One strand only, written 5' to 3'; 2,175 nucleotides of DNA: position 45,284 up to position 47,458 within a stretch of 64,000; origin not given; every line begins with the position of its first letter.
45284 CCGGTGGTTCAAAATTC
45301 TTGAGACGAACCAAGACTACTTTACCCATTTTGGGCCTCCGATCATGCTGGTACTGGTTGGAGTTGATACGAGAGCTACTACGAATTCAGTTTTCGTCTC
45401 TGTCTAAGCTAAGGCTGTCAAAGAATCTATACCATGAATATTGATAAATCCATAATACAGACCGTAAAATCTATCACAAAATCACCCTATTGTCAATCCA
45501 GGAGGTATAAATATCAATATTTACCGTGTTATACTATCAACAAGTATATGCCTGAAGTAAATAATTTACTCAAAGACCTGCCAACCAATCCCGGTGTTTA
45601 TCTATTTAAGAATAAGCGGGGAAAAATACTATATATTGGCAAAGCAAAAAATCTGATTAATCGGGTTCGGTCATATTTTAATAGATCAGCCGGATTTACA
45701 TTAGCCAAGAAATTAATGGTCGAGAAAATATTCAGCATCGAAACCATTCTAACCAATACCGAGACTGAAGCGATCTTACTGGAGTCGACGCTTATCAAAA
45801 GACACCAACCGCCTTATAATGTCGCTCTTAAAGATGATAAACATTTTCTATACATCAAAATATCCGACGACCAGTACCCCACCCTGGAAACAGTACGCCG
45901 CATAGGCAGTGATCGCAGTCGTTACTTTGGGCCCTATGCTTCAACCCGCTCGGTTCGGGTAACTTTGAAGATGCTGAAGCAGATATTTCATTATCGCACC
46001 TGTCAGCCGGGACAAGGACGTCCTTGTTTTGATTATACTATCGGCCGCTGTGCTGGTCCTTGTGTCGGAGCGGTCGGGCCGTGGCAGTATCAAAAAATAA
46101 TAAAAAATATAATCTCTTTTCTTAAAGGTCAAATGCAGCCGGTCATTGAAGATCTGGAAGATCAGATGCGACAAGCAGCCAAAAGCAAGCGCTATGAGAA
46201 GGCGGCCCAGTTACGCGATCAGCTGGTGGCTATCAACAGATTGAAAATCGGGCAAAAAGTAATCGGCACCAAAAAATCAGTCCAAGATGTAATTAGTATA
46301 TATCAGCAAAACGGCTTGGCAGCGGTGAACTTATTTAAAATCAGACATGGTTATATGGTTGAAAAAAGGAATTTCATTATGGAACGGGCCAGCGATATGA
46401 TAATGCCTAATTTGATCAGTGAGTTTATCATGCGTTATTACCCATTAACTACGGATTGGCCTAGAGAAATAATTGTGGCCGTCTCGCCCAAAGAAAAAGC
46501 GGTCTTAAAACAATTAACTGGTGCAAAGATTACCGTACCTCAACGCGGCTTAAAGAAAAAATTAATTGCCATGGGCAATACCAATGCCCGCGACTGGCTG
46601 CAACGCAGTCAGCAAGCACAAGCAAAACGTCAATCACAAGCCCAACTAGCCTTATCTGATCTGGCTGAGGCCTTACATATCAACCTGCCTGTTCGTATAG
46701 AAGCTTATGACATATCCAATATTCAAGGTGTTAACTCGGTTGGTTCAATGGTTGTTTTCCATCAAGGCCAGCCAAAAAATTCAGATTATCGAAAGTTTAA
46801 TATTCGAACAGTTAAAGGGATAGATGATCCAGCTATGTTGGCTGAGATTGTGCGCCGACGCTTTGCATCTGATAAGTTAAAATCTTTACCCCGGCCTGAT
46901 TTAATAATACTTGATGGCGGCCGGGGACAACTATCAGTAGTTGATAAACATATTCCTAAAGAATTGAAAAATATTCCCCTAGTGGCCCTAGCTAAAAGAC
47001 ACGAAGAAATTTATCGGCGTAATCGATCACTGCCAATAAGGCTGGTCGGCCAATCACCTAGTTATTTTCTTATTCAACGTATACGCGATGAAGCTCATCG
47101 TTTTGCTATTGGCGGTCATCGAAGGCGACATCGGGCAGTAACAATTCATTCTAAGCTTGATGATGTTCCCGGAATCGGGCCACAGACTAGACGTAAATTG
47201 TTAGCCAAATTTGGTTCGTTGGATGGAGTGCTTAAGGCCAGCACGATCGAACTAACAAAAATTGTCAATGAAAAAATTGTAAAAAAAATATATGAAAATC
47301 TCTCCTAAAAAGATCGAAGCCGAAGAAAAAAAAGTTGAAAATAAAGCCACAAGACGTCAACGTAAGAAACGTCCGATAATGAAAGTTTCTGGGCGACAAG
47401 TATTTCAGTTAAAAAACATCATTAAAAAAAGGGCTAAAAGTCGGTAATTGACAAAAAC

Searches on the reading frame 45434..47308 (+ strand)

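Call 45: search_protein_families(library=pfam, proteins=[window:45434-47308:+], max_evalue=0.0001)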
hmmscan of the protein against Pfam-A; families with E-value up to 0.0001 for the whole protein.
window:45434-47308:+ (624 aa): 5 families
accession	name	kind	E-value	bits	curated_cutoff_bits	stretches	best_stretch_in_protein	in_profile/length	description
PF08459.17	UvrC_RNaseH_dom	-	3.9e-47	160.5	22.3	1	412-559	2-159/159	UvrC RNAse H endonuclease domain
PF22920.2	UvrC_RNaseH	-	3.2e-23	82.3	24.3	1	284-391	2-115/116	UvrC Ribonuclease H-like domain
PF01541.30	GIY-YIG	-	4.2e-10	40.2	22.6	1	53-129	2-78/78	GIY-YIG catalytic domain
PF02151.25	UVR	-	7.6e-09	35.5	21.5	1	237-267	3-33/36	UvrB/uvrC motif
PF14520.12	HHH_5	-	2.4e-08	34.8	27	1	574-622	3-54/57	Helix-hairpin-helix domain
